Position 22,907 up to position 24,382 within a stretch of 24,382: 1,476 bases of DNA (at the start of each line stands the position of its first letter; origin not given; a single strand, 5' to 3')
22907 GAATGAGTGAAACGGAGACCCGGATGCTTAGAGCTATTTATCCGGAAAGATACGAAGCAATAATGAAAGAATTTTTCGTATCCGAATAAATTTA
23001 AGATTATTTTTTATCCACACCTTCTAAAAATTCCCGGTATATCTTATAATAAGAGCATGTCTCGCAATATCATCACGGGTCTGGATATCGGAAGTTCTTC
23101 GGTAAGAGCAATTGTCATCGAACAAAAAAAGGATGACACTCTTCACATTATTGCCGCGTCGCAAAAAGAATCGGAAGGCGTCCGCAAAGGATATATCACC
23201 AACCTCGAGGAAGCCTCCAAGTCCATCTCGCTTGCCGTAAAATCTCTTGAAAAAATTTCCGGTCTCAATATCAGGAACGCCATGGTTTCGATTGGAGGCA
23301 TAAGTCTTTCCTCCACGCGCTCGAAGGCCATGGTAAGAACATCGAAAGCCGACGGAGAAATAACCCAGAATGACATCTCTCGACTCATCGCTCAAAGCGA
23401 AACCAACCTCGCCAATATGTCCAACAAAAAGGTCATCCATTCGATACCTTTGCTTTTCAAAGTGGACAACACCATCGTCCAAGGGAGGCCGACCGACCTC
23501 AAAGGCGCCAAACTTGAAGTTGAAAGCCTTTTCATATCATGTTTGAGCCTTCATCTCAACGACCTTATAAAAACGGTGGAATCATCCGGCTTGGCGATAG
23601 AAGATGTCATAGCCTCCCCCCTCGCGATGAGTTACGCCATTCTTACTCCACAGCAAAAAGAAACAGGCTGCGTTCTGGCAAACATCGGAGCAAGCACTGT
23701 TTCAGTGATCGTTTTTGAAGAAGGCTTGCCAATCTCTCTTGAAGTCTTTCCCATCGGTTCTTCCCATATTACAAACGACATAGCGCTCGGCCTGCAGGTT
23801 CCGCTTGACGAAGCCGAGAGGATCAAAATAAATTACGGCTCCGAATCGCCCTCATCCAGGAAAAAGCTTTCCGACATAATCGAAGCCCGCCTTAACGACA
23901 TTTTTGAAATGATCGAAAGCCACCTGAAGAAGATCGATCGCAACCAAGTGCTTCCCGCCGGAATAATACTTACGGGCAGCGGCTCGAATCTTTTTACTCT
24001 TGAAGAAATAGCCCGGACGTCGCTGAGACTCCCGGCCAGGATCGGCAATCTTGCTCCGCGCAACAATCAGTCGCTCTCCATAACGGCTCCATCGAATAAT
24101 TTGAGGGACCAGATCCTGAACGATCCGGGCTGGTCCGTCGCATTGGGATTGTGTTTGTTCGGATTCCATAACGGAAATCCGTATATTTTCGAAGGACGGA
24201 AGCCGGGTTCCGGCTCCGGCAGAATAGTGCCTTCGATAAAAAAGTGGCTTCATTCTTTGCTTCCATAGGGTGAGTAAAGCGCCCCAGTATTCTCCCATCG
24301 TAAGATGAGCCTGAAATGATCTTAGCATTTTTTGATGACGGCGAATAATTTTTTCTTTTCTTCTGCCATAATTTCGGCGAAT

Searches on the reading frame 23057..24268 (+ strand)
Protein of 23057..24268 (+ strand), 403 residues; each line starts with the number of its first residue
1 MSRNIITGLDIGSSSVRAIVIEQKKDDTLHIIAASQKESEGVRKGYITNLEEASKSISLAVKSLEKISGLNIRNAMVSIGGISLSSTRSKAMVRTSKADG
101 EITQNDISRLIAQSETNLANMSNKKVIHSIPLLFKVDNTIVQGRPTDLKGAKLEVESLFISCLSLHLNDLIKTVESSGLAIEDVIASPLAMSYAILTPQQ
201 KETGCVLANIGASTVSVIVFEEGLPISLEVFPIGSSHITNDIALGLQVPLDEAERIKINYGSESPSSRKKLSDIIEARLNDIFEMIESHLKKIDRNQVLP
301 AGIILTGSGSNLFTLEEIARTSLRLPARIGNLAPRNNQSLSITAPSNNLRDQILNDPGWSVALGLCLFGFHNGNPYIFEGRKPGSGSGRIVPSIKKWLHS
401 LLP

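Call 6: search_protein_families(library=pfam, proteins=[window:23057-24268:+], max_evalue=0.001)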
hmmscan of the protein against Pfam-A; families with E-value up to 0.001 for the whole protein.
window:23057-24268:+ (403 aa): 3 families
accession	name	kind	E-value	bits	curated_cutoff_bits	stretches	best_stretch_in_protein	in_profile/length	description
PF14450.12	FtsA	-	1.2e-27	97.2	31.8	1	206-364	1-127/127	Cell division protein FtsA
PF02491.25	SHS2_FTSA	-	3.5e-12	46.9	25.4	1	83-160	3-78/79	SHS2 domain inserted in FTSA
PF11104.14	PilM_2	-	3.4e-09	36.5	27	1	171-367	142-337/340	Type IV pilus assembly protein PilM;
